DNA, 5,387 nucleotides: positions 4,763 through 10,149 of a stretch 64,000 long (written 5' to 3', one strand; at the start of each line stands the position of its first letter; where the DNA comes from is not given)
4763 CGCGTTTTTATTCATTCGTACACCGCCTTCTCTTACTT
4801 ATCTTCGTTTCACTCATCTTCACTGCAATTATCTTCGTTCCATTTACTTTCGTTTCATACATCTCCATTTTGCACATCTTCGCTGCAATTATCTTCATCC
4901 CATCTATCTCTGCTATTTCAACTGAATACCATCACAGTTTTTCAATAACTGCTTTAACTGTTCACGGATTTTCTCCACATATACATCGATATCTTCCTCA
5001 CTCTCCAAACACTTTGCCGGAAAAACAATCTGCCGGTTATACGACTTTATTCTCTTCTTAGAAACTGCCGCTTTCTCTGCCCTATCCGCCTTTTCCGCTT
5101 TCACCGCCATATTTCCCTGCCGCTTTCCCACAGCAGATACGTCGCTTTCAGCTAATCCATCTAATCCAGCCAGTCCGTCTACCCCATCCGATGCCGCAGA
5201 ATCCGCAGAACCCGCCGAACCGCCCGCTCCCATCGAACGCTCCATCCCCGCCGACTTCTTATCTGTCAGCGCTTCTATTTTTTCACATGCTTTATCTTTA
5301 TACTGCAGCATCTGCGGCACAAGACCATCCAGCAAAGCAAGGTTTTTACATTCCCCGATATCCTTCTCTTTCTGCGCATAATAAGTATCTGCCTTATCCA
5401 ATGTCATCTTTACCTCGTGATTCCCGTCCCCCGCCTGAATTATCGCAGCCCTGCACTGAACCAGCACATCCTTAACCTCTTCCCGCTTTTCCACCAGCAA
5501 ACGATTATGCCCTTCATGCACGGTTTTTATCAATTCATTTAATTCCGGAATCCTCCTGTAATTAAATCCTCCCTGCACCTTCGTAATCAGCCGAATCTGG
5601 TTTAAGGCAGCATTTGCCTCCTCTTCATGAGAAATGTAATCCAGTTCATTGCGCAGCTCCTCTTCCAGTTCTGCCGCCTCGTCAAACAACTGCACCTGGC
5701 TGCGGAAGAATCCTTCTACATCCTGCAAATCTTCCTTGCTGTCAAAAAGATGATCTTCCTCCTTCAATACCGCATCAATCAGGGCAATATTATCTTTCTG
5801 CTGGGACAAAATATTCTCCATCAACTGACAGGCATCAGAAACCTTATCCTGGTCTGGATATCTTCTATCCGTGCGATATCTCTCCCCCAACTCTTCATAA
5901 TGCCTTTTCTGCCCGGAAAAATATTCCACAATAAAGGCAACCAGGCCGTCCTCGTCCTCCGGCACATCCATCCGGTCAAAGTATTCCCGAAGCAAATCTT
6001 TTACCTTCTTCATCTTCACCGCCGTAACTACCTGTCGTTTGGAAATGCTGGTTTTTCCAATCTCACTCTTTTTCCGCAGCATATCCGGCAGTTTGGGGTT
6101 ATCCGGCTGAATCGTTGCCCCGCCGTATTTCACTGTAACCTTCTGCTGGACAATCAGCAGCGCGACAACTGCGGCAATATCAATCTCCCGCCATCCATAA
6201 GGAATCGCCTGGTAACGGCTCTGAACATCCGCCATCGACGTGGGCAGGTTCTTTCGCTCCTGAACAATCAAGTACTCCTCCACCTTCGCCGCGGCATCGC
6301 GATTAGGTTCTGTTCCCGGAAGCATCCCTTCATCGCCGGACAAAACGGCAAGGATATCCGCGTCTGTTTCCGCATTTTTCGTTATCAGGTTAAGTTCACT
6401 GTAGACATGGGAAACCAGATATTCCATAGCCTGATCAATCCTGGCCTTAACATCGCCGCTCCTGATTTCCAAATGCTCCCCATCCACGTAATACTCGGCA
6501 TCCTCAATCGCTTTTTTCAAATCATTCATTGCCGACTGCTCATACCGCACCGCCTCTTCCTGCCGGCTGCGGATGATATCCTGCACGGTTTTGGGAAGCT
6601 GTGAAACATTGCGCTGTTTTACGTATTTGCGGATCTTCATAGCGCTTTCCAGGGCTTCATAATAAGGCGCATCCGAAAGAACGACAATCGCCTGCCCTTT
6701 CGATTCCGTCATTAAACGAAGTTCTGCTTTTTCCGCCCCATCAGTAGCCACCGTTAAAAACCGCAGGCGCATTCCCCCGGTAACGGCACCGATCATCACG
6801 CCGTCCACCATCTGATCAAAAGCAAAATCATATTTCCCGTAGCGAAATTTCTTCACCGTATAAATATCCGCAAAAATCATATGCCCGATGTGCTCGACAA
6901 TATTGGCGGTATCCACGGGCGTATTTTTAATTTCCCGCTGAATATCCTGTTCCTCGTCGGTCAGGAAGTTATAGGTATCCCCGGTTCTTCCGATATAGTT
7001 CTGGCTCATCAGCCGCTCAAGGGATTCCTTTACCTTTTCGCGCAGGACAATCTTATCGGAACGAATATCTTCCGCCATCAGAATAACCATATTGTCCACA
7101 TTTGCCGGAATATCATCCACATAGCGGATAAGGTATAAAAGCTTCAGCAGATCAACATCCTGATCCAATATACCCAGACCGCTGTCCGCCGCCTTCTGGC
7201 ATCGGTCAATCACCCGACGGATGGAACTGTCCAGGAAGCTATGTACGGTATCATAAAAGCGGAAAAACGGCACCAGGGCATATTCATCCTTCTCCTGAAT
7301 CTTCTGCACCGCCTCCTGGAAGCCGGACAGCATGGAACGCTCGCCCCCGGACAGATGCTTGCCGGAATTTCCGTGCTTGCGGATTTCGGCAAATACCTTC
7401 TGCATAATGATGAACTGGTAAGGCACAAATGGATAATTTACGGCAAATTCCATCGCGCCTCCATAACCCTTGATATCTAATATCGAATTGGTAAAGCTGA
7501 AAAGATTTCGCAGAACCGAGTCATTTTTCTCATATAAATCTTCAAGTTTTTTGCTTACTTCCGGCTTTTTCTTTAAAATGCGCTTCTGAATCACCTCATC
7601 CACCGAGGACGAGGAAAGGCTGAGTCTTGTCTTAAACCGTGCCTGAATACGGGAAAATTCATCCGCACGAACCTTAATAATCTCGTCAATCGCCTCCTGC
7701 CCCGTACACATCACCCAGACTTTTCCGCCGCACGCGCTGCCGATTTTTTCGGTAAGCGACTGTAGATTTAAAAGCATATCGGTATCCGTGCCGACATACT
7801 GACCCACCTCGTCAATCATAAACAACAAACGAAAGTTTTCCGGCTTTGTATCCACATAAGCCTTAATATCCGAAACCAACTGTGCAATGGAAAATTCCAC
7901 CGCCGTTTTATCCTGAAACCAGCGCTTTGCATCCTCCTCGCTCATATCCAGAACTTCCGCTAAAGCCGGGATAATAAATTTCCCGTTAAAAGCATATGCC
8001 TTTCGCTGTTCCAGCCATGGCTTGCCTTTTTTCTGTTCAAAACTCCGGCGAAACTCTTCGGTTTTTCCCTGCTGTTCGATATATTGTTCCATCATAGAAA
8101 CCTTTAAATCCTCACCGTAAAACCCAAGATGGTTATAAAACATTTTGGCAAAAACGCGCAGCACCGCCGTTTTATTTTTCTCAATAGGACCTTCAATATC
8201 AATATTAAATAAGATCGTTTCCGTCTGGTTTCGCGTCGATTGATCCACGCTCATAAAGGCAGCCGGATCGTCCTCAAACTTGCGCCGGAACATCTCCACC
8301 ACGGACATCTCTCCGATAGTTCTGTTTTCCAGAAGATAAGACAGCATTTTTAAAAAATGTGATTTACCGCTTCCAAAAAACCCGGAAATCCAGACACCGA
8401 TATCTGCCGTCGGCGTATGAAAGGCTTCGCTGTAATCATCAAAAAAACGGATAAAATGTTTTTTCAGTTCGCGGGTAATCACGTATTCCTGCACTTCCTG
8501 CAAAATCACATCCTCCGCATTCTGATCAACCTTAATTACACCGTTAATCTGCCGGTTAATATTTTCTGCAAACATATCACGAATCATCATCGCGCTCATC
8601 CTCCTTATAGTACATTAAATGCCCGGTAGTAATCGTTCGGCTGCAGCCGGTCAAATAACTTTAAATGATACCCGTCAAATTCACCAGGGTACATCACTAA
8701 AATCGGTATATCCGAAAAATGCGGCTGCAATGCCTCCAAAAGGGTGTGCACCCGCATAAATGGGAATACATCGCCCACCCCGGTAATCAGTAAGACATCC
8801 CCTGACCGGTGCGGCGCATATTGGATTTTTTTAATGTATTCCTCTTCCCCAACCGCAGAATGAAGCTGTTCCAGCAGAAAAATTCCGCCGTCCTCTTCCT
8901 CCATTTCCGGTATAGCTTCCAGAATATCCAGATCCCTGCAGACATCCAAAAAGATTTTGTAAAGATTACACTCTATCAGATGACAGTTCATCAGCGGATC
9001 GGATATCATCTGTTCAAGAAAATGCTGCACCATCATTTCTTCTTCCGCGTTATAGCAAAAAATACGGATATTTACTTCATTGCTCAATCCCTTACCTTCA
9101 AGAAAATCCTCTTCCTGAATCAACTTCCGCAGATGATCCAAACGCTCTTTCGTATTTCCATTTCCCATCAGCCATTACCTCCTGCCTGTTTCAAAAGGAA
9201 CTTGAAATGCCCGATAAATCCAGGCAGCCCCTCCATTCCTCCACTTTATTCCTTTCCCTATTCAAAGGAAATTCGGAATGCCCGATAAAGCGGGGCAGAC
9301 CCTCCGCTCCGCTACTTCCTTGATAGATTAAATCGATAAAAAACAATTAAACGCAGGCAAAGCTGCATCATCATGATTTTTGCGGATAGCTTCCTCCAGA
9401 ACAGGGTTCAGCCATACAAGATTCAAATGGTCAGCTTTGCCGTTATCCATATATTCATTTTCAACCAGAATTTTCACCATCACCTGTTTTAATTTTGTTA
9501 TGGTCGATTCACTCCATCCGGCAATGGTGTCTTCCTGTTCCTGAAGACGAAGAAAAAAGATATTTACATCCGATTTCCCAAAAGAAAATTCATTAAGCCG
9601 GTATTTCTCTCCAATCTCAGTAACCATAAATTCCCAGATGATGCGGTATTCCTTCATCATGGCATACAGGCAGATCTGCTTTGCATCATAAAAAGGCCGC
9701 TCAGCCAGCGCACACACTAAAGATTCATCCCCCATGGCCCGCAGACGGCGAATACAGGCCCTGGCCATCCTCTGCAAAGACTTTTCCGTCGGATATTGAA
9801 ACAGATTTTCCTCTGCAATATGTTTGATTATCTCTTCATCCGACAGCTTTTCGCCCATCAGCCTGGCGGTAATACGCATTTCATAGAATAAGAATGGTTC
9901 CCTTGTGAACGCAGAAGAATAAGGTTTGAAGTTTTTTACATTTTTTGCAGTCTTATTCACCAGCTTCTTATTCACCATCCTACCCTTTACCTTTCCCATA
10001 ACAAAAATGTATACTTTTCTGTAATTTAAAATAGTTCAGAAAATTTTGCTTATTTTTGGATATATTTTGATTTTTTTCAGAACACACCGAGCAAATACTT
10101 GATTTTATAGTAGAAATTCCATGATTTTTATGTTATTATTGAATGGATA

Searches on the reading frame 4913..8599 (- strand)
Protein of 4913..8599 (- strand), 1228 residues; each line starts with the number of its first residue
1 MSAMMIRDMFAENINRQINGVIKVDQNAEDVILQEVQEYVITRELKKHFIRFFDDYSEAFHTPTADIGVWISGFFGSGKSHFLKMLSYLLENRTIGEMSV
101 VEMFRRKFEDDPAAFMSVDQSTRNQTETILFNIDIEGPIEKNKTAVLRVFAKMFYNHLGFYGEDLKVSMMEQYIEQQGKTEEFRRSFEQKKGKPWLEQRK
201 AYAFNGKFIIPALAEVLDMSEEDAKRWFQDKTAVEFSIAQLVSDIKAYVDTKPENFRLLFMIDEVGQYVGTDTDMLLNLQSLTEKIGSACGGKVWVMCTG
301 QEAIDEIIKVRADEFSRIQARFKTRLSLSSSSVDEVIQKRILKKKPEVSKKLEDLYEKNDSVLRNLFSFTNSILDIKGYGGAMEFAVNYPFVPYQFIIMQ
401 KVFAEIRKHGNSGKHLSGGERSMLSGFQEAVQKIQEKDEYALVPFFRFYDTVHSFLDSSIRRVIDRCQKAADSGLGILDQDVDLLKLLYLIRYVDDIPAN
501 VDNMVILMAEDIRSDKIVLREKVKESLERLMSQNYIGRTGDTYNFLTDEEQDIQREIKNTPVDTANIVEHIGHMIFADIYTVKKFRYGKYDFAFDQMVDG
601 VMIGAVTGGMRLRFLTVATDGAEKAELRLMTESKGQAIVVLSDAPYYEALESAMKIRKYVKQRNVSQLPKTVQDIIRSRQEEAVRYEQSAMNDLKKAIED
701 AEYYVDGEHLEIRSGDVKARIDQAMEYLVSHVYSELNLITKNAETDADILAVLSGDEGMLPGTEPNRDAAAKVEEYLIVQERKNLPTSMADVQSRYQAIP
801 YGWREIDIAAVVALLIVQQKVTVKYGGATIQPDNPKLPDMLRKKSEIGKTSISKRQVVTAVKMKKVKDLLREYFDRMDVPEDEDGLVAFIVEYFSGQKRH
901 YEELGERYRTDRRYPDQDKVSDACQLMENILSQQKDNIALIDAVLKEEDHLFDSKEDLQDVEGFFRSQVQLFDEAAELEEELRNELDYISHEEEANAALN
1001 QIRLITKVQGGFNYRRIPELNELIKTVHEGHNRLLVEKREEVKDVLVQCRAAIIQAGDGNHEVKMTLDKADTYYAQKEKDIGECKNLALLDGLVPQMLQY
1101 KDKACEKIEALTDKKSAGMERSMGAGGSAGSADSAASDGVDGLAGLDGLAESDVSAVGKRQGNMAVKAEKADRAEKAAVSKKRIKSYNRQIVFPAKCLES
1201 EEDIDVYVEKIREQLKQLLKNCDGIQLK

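Call 6: search_protein_families(library=pfam, proteins=[window:4913-8599:-], max_evalue=0.1)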
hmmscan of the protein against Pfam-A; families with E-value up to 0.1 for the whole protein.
window:4913-8599:- (1228 aa): 9 families
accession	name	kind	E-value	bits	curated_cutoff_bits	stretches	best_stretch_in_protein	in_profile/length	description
PF25796.1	BREX_BrxC_4th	-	1.3e-46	158.7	27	1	560-728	1-173/173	BREX ATP-binding protein BrxC 4th domain with six-stranded beta sheet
PF25792.1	BREX_BrxC_helical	-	8.4e-30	104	27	1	862-984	1-121/123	BREX ATP-binding protein BrxC alpha helical domain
PF25791.1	BREX_BrxC_wHTH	-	7.6e-25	87.7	27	1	736-856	2-126/126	BREX ATP-binding protein BrxC winged helix-turn-helix domain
PF00011.27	HSP20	-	0.00011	22.7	20.8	1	159-215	17-68/102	Hsp20/alpha crystallin family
PF13401.12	AAA_22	-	0.002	18.9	27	0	71-122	10-45/130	AAA domain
PF02463.25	SMC_N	-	0.0044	16.9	40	1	49-461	6-176/220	RecF/RecN/SMC N terminal domain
PF07693.20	KAP_NTPase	-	0.0086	15.8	20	1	65-265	19-160/293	KAP family P-loop domain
PF11013.13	DUF2851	-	0.054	12.9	25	0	725-822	193-288/375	Protein of unknown function (DUF2851)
PF20755.2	DUF6834_C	-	0.062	14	27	0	40-63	74-97/129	Domain of unknown function (DUF6834), C-terminal domain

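Call 7: search_protein_families(library=padloc, proteins=[window:4913-8599:-], max_evalue=0.1)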
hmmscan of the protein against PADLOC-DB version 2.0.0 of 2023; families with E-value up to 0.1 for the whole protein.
window:4913-8599:- (1228 aa): 13 families
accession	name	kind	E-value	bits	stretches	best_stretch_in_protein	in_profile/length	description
PDLC02471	BrxC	-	0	1267.3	1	4-1228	1-1190/1190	BrxC-PglY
PDLC02479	BrxC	-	4.4e-225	748.5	1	4-1226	1-1171/1172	BrxC-PglY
PDLC02491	BrxC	-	2.8e-150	500.1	1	3-754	4-779/794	BrxC-PglY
PDLC02476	BrxC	-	4e-76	254.5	1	2-556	2-554/1180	BrxC-PglY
PDLC02484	BrxC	-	3.1e-75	251.9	1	5-827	4-854/1186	BrxC-PglY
PDLC02483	BrxC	-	1.2e-55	187.1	1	4-734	3-748/1212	BrxC-PglY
PDLC02489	BrxC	-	9.9e-52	174.2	3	4-566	1-563/1146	BrxC-PglY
PDLC02493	BrxC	-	1.1e-42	144.3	1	4-563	2-550/1215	BrxC-PglY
PDLC02486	BrxC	-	3.1e-42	142.5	1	4-594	1-603/1207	BrxC-PglY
PDLC02474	BrxC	-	2.6e-31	106.5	2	255-579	263-604/1223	BrxC-PglY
PDLC02488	BrxC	-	8.5e-13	45.2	2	22-93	22-91/1240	BrxC-PglY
PDLC02492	BrxC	-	1.8e-09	35.4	1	811-1120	4-306/377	BrxC-PglY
PDLC04140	mad8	-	0.036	11.6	1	70-273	31-210/314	mads_8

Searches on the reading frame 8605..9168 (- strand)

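Call 6: search_protein_families(library=pfam, proteins=[window:8605-9168:-], max_evalue=0.1)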
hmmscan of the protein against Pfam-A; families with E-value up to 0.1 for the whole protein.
window:8605-9168:- (187 aa): 1 family
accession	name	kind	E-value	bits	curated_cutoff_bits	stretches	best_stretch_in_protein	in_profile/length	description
PF08747.16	BrxB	-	9.8e-37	126.2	26.8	1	65-186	1-124/124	BREX protein BrxB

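Call 7: search_protein_families(library=padloc, proteins=[window:8605-9168:-], max_evalue=0.1)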
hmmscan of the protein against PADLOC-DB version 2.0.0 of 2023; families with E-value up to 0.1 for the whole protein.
window:8605-9168:- (187 aa): 10 families
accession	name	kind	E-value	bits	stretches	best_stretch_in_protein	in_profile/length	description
PDLC02466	BrxB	-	1.3e-71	238.3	1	7-186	5-184/185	BrxB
PDLC02463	BrxB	-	7.9e-50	167.6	1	5-186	4-189/193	BrxB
PDLC02468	BrxB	-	9.2e-15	53.2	1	65-187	2-131/135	BrxB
PDLC02459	BrxB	-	1.4e-10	39.3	1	116-182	132-199/203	BrxB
PDLC02462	BrxB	-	4.3e-10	37.8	1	32-185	27-197/202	BrxB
PDLC02461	BrxB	-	3.8e-08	31.2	1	28-165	30-169/200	BrxB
PDLC02469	BrxB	-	1.5e-06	26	1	108-175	102-168/184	BrxB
PDLC02464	BrxB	-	2.5e-06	25.5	1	117-171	10-64/79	BrxB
PDLC02467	BrxB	-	5.4e-06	24.3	1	110-184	109-181/193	BrxB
PDLC02465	BrxB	-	0.00076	17.6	1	120-183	122-185/190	BrxB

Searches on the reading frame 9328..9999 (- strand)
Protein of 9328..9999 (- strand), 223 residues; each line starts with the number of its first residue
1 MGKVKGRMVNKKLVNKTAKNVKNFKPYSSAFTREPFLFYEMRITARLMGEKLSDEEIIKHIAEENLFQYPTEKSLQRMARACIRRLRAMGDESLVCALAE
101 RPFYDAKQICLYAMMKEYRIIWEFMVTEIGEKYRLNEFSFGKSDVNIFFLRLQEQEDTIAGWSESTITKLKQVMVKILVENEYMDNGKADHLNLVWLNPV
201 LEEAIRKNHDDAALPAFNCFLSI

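Call 6: search_protein_families(library=pfam, proteins=[window:9328-9999:-], max_evalue=0.1)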
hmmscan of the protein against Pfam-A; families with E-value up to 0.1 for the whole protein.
window:9328-9999:- (223 aa): 1 family
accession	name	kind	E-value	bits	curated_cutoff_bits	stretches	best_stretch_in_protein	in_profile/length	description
PF08849.17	BrxA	-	3.9e-60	203.2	23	1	25-208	1-183/184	BrxA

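Call 7: search_protein_families(library=padloc, proteins=[window:9328-9999:-], max_evalue=0.1)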
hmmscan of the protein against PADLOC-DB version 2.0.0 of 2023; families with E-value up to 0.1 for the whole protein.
window:9328-9999:- (223 aa): 11 families
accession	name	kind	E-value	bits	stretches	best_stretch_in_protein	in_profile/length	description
PDLC02451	BrxA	-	4.4e-63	211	1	25-220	5-200/201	BrxA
PDLC02457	BrxA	-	2.4e-24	84.1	1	30-216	11-196/201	BrxA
PDLC02452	BrxA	-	1.6e-20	71.6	1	27-193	3-168/204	BrxA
PDLC02447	BrxA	-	1.7e-20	71.6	1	25-217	3-195/199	BrxA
PDLC02443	BrxA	-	8.7e-20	69.3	1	24-211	5-189/203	BrxA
PDLC02440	BrxA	-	9.1e-19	66.1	1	25-198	3-176/199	BrxA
PDLC02439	BrxA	-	1.1e-18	65.5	1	22-206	2-185/200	BrxA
PDLC02441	BrxA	-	3.6e-18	64.2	1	36-209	25-197/209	BrxA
PDLC02438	BrxA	-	1.1e-11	43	1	30-182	8-159/200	BrxA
PDLC02446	BrxA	-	2.2e-05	22.5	1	27-188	8-169/211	BrxA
PDLC02445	BrxA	-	0.024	12.4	1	109-184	93-168/262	BrxA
